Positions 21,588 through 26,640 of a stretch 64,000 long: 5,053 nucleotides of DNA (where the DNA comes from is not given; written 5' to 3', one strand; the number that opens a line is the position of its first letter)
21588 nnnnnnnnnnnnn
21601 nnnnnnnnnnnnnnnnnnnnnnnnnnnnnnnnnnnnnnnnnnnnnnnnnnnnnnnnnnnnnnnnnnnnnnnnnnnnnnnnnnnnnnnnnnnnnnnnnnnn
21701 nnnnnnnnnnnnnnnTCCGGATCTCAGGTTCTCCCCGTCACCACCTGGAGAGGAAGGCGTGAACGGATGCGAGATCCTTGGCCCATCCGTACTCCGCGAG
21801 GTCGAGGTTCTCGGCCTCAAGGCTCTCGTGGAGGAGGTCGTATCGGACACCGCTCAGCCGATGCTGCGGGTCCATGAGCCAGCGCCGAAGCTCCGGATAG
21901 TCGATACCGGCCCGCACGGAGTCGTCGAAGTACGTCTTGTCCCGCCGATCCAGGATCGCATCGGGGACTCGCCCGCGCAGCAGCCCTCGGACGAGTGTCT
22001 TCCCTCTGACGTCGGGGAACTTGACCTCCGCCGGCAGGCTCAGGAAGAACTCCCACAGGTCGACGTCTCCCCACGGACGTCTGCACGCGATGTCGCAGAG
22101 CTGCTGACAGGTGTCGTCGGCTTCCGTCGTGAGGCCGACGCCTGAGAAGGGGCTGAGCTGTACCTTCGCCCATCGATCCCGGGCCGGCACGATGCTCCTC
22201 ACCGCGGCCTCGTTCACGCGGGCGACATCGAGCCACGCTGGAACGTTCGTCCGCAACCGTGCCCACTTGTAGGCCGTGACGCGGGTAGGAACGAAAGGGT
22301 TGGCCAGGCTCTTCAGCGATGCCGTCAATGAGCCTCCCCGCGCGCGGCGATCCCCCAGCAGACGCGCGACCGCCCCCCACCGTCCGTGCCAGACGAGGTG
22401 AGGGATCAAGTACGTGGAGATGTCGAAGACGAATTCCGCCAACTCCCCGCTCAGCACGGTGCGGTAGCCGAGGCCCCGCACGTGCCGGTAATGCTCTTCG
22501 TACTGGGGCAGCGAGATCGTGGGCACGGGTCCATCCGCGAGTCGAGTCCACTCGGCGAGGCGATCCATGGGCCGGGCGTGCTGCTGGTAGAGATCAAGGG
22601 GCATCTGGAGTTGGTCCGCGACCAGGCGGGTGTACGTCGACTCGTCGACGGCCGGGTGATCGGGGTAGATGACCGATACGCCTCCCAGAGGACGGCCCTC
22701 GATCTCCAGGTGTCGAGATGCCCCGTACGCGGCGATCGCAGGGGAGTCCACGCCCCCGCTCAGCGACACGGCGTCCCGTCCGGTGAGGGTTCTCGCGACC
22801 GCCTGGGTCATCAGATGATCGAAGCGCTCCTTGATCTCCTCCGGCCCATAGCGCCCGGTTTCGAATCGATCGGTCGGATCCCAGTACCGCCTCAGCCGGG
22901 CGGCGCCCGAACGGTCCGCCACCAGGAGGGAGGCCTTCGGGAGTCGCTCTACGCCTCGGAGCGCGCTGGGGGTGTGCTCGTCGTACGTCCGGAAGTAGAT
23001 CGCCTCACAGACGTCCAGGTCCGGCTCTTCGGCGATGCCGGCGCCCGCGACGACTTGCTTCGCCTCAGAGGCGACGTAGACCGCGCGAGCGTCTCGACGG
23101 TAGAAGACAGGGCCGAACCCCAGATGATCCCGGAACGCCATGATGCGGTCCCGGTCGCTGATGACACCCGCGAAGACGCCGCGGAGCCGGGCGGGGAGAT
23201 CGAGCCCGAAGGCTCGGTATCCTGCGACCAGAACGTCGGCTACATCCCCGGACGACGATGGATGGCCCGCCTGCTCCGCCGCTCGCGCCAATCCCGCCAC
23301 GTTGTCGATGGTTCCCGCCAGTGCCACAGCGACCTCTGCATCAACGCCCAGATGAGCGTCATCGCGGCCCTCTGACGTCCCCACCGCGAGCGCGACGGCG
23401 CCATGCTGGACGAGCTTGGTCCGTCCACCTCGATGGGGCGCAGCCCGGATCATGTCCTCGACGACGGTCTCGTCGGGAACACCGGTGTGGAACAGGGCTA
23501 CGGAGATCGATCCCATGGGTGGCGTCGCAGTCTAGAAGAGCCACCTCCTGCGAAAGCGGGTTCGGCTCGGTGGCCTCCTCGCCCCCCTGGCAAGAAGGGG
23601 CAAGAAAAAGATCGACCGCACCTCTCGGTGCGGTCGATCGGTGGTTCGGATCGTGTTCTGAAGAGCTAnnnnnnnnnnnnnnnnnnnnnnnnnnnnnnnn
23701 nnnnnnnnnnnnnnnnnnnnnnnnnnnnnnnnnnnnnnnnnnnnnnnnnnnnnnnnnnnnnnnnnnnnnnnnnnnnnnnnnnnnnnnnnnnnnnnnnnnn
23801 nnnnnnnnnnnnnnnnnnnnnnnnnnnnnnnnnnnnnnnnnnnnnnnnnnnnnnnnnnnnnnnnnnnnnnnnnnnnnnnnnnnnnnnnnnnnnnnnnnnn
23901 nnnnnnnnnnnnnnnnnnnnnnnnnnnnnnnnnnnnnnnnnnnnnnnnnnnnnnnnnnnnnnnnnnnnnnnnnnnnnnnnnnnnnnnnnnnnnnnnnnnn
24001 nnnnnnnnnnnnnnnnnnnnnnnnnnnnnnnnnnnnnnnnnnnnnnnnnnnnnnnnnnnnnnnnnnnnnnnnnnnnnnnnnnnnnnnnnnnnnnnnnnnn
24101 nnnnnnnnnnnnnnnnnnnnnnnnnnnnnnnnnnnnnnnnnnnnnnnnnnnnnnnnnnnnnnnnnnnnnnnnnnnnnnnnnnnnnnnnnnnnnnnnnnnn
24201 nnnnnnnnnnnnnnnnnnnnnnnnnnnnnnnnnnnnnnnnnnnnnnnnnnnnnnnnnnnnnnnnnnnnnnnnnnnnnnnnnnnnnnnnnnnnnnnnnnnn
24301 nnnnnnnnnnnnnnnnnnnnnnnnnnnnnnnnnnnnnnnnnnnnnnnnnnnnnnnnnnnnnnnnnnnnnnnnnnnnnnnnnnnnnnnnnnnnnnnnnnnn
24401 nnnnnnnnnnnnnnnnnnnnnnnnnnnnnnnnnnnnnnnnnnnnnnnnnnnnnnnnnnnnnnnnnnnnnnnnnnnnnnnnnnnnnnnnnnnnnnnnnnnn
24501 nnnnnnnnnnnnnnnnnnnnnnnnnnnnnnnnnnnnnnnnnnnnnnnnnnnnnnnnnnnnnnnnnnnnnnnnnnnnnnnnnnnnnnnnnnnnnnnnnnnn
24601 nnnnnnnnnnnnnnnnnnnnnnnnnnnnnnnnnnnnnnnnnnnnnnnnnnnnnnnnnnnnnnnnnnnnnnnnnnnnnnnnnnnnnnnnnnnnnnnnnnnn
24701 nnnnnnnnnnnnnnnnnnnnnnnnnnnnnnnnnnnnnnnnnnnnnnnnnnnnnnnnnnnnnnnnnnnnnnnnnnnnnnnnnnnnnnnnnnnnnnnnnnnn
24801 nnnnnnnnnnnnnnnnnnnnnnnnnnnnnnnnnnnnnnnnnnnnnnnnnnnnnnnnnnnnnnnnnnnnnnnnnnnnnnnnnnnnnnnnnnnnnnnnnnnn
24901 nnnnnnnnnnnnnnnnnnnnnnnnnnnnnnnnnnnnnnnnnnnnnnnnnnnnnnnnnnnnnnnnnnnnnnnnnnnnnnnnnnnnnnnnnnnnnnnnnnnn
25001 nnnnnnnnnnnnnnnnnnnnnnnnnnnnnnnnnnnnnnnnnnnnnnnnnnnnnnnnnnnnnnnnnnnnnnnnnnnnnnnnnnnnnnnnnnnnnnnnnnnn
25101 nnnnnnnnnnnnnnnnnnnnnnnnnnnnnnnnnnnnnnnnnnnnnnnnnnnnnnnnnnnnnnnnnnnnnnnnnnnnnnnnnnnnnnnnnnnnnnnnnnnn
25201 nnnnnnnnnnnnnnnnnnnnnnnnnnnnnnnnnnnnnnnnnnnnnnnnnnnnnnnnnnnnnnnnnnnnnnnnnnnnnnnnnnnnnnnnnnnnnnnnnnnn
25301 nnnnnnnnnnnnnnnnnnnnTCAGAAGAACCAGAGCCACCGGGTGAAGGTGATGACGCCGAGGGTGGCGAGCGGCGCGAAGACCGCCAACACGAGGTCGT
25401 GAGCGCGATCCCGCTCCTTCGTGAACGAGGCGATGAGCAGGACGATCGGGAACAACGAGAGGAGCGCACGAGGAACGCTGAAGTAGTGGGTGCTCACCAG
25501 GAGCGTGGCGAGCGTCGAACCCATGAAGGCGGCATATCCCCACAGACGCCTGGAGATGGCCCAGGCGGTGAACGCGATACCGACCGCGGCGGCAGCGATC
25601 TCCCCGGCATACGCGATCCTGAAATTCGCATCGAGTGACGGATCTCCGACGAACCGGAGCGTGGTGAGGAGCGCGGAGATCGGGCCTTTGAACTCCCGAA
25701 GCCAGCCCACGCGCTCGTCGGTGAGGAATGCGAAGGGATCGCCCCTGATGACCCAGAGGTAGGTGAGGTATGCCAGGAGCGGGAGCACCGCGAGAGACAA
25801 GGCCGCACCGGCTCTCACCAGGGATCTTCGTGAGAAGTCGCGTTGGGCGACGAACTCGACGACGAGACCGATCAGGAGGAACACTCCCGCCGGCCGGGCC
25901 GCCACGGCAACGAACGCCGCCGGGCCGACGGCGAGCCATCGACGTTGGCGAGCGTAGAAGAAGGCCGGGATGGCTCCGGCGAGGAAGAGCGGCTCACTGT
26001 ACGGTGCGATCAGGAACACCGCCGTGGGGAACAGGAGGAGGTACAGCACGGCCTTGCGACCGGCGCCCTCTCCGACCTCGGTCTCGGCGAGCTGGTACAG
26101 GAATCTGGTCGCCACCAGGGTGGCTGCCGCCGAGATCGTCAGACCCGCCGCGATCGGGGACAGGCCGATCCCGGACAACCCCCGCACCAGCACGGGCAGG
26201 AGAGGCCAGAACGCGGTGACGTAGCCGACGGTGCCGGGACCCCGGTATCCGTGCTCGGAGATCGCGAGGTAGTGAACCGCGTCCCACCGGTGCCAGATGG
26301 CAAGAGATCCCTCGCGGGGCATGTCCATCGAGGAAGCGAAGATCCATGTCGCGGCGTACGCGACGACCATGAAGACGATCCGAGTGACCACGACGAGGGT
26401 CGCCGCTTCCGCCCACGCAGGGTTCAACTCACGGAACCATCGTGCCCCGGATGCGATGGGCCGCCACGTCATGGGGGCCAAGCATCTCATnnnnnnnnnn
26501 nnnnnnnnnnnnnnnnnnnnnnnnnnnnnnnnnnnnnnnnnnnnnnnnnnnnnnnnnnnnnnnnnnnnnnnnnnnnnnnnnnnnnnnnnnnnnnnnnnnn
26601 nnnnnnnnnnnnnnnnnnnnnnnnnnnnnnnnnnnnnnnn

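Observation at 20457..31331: Dispersed lasso-peptide (RiPP) gene set embedded in an exopolysaccharide locus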

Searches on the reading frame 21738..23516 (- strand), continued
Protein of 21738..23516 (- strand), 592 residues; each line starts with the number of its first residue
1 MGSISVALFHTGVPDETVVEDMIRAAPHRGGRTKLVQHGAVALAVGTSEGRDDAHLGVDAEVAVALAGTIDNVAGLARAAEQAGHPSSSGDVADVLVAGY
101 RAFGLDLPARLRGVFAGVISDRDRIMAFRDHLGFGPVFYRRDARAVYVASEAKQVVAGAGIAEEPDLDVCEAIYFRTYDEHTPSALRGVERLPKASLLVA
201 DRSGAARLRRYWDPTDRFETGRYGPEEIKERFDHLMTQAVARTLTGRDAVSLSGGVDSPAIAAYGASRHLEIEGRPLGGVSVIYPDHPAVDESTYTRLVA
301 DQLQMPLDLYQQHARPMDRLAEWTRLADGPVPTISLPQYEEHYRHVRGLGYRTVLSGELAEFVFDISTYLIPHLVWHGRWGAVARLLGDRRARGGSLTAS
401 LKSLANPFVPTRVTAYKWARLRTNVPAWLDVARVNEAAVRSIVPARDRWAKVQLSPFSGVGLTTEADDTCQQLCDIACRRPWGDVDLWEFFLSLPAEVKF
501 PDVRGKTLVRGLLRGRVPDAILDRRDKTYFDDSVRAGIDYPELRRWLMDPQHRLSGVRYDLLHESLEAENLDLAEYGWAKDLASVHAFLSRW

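Call 15: find_encoding_contigs(protein=P0116, flank=10000, max_places=2)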
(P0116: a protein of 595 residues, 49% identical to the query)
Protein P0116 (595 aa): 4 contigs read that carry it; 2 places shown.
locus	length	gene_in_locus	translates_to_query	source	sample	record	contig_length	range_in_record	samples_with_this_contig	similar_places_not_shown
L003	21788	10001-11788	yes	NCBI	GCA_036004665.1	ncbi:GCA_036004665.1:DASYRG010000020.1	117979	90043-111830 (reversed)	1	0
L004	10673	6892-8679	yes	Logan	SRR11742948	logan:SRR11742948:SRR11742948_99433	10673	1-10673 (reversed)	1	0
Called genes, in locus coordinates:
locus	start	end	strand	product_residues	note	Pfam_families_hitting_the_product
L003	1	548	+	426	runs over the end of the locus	PF00890:FAD_binding_2 (weak), PF01134:GIDA (weak), PF01266:DAO, PF01494:FAD_binding_3, PF03486:HI0933_like, PF05834:Lycopene_cycl, PF07992:Pyr_redox_2 (weak), PF12831:FAD_oxidored, +3 more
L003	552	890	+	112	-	PF02311:AraC_binding (weak), PF07883:Cupin_2, PF03079:ARD (weak)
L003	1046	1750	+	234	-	PF10637:Ofd1_CTDD, PF13640:2OG-FeII_Oxy_3, PF13661:2OG-FeII_Oxy_4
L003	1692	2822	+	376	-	PF00535:Glycos_transf_2, PF10111:Glyco_tranf_2_2 (faint), PF13641:Glyco_tranf_2_3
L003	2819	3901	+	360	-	PF01522:Polysacc_deac_1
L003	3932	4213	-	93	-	PF05402:PqqD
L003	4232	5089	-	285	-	PF01061:ABC2_membrane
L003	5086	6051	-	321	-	PF00005:ABC_tran, PF13304:AAA_21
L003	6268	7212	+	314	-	PF27840:ScmC (weak)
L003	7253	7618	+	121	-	PF13471:Transglut_core3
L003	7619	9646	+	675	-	PF14907:NTP_transf_5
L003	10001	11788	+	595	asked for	PF13522:GATase_6, PF13537:GATase_7, PF00733:Asn_synthase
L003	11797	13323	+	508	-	PF01564:Spermine_synth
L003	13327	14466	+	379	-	PF06325:PrmA, PF17286:PRMT5_C (weak), PF22528:PRMT_C (weak)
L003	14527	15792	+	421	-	PF27218:MJ0043_C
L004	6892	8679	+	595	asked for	PF13522:GATase_6, PF13537:GATase_7, PF00733:Asn_synthase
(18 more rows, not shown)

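Call 22: find_related_loci(query=A1, collection=genome_contigs, flank=10000)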
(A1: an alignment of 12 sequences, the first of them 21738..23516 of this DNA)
Query A1 (592 aa) in genome_contigs; peptide patterns used: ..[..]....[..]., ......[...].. (x = any residue, [..] = any of these).
220 stretches matched a pattern; 88 encode a relative of the query (tblastn E <= 1e-3); the best 80 are kept; 78 distinct loci.
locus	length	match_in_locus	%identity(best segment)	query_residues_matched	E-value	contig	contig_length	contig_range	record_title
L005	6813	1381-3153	80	1-592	0e+0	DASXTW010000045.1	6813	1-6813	MAG TPA_asm: Actinomycetota bacterium isolate SMAG_U4702 k141_1445808, whole genome shotgun sequence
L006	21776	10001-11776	95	1-592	0e+0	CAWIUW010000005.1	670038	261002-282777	MAG: uncultured Actinomycetota bacterium isolate MFD02840.bin.1.241 genome assembly, contig: contig_20131, whole genome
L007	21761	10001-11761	51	1-592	0e+0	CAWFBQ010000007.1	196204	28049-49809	MAG: uncultured Chloroflexia bacterium isolate MFD02416.bin.1.124 genome assembly, contig: contig_62490, whole genome sh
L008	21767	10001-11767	51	1-592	0e+0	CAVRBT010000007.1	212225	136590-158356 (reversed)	MAG: uncultured Actinomycetes bacterium isolate MFD04944.bin.2.196 genome assembly, contig: contig_30961, whole genome s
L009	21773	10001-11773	49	1-592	8e-180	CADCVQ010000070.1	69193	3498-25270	MAG: uncultured Solirubrobacteraceae bacterium isolate AVDCRST_MAG67 genome assembly, contig: NODE25, whole genome shotg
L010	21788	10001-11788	50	1-592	2e-179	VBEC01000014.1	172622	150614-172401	MAG: Chloroflexi bacterium isolate CF_16 14_1009_16_30cm_scaffold_9, whole genome shotgun sequence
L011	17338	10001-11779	50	1-589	5e-179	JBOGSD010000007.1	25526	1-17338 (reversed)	MAG: bacterium isolate M3-S_metabat2.bin.423 k127_2531128, whole genome shotgun sequence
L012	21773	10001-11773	50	1-592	4e-177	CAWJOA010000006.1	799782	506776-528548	MAG: uncultured Chloroflexia bacterium isolate MFD02840.bin.2.336 genome assembly, contig: contig_21770, whole genome sh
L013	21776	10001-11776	49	1-592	1e-174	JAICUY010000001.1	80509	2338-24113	MAG: Steroidobacteraceae bacterium isolate HEB_FP_1_bin.9 k141_2029506_length_80509_cov_13.0012, whole genome shotgun se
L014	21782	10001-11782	49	1-590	5e-168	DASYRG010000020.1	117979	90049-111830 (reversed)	MAG TPA_asm: bacterium isolate SMAG_U4505 k141_1483693, whole genome shotgun sequence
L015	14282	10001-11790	57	1-592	2e-164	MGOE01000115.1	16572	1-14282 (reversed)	MAG: Chloroflexi bacterium RBG_16_72_14 RBG_16_scaffold_5569, whole genome shotgun sequence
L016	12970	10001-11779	46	1-592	6e-164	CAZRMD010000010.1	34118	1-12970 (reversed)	MAG TPA_asm: uncultured Actinomycetes bacterium isolate SRP272529_co2_28 genome assembly, contig: NODE_1872_length_34118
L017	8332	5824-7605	45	1-592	5e-164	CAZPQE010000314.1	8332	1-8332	MAG TPA_asm: uncultured Clostridia bacterium isolate binchicken_co107_429 genome assembly, contig: NODE_18569_length_833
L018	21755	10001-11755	46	1-589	2e-160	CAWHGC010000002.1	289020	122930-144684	MAG: uncultured Actinomycetes bacterium isolate MFD00392.bin.2.365 genome assembly, contig: contig_12923, whole genome s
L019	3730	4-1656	49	43-592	1e-166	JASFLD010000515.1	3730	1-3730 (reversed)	MAG: Gemmatimonadales bacterium isolate D0817M02metaG_sub_Bin_188 D0817M02metaG_FD_scaffold_18357_c1, whole genome shotg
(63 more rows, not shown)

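Call 34: search_solved_structures(query=window:21738-23516:-, max_evalue=0.001)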
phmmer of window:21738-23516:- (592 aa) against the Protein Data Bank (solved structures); distinct sequences matched with E-value up to 0.001: 2.
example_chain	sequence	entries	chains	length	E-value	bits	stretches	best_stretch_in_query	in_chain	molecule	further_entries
7ylz_A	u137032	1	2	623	9.6e-11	44.1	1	62-292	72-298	hydroxyamidotransferase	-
1ct9_A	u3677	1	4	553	0.00042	22.2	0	82-157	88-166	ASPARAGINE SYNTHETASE B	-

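Call 53: find_encoding_contigs(protein=P0071, flank=10000, max_places=1)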
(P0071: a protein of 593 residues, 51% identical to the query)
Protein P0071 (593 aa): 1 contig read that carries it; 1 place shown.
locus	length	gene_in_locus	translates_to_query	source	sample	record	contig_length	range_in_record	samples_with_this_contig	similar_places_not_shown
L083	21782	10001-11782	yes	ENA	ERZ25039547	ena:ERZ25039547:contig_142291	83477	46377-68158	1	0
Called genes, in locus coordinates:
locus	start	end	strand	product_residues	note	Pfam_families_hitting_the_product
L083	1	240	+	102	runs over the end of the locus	PF03780:Asp23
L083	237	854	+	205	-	-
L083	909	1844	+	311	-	PF00551:Formyl_trans_N, PF02911:Formyl_trans_C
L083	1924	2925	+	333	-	PF00296:Bac_luciferase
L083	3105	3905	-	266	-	-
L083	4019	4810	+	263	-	PF13193:AMP-binding_C, PF00550:PP-binding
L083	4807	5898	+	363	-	-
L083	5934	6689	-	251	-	PF00535:Glycos_transf_2, PF10111:Glyco_tranf_2_2 (weak), PF13641:Glyco_tranf_2_3 (weak), PF13632:Glyco_trans_2_3 (weak)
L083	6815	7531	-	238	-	PF10637:Ofd1_CTDD (weak), PF13640:2OG-FeII_Oxy_3, PF13661:2OG-FeII_Oxy_4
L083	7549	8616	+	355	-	PF14907:NTP_transf_5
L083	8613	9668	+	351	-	PF00535:Glycos_transf_2, PF10111:Glyco_tranf_2_2 (faint), PF13641:Glyco_tranf_2_3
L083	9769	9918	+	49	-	-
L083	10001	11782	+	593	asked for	PF13522:GATase_6, PF13537:GATase_7, PF00733:Asn_synthase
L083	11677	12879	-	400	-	-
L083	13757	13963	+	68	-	PF05402:PqqD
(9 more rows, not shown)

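Call 54: find_encoding_contigs(protein=P0053, flank=10000, max_places=1)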
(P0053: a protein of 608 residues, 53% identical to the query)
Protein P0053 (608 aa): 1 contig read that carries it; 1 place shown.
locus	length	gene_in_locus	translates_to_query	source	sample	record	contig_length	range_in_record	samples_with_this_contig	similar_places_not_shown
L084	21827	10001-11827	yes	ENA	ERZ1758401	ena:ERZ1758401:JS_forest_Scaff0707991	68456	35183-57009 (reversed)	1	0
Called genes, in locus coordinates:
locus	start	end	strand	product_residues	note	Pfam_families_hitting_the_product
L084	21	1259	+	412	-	PF01757:Acyl_transf_3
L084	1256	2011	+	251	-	PF10637:Ofd1_CTDD (weak), PF13640:2OG-FeII_Oxy_3, PF13661:2OG-FeII_Oxy_4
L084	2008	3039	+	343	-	PF13641:Glyco_tranf_2_3, PF00535:Glycos_transf_2, PF10111:Glyco_tranf_2_2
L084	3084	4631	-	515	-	PF02366:PMT, PF13231:PMT_2, PF16192:PMT_4TMC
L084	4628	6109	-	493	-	PF09852:DUF2079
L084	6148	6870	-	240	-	PF00535:Glycos_transf_2, PF10111:Glyco_tranf_2_2 (weak)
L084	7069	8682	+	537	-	PF02706:Wzz, PF01656:CbiA, PF10609:ParA (weak), PF13614:AAA_31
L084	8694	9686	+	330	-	PF14907:NTP_transf_5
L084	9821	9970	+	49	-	-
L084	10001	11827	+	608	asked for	PF13522:GATase_6, PF13537:GATase_7, PF00733:Asn_synthase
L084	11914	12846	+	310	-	PF00005:ABC_tran, PF13401:AAA_22 (faint), PF13304:AAA_21 (faint)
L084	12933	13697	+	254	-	PF01061:ABC2_membrane, PF12698:ABC2_membrane_3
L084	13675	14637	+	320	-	PF27840:ScmC (weak)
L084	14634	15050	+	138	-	PF13471:Transglut_core3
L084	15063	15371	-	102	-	PF05402:PqqD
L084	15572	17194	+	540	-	PF02706:Wzz (weak), PF01656:CbiA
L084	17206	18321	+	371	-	PF07291:MauE, PF00578:AhpC-TSA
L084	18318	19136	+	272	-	PF01135:PCMT (weak), PF05050:Methyltransf_21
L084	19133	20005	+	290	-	PF01522:Polysacc_deac_1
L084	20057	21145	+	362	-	PF13439:Glyco_transf_4, PF13579:Glyco_trans_4_4, PF20706:GT4-conflict (weak), PF00534:Glycos_transf_1, PF13692:Glyco_trans_1_4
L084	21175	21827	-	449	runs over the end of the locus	-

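Call 55: find_encoding_contigs(protein=P0062, flank=10000, max_places=1)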
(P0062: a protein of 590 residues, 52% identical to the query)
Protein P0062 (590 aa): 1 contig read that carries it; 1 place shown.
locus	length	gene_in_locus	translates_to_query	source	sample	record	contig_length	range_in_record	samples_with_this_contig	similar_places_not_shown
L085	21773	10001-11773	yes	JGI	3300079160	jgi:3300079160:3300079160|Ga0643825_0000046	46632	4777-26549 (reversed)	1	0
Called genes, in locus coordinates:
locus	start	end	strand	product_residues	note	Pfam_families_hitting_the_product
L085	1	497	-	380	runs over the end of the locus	PF13439:Glyco_transf_4, PF13579:Glyco_trans_4_4 (weak), PF13524:Glyco_trans_1_2 (faint), PF00534:Glycos_transf_1, PF13692:Glyco_trans_1_4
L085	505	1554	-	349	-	PF00005:ABC_tran, PF13304:AAA_21 (faint)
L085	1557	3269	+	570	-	PF05048:NosD (faint), PF13229:Beta_helix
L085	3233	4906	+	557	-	PF01656:CbiA, PF10609:ParA (weak), PF13614:AAA_31 (faint)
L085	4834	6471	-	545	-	PF04932:Wzy_C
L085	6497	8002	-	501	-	PF13229:Beta_helix, PF05048:NosD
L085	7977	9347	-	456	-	-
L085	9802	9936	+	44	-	-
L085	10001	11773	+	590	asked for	PF13522:GATase_6 (weak), PF13537:GATase_7, PF00733:Asn_synthase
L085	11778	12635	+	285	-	PF01061:ABC2_membrane, PF12698:ABC2_membrane_3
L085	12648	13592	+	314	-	PF27840:ScmC (weak)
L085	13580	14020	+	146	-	PF13471:Transglut_core3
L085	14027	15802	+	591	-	PF13522:GATase_6 (weak), PF13537:GATase_7, PF00733:Asn_synthase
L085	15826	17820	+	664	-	PF01522:Polysacc_deac_1, PF13469:Sulfotransfer_3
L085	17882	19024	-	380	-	PF13480:Acetyltransf_6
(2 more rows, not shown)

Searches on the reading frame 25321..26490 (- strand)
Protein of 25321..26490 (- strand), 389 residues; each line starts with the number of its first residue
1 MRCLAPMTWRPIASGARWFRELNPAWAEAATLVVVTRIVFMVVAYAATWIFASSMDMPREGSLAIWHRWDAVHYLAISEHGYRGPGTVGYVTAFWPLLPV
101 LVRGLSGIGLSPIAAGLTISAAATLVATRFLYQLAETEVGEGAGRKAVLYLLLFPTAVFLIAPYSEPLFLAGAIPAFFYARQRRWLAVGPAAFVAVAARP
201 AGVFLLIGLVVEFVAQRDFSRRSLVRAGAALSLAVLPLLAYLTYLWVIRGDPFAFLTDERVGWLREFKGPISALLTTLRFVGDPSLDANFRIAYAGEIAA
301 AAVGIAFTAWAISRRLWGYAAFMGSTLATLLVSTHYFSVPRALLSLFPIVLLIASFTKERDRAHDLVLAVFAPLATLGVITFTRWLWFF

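Call 5: search_protein_families(library=pfam, proteins=[window:25321-26490:-], max_evalue=0.01)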
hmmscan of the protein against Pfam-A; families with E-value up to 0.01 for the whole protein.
window:25321-26490:- (389 aa): 1 family
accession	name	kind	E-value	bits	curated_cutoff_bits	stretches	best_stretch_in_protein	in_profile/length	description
PF04188.19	Mannosyl_trans2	-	2.1e-07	31.1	22.4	1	54-179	46-179/443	Mannosyltransferase (PIG-V)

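Call 6: search_protein_families(library=ncbifam, proteins=[window:25321-26490:-], max_evalue=0.01)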
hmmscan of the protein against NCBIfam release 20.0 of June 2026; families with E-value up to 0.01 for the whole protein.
window:25321-26490:- (389 aa): 0 families
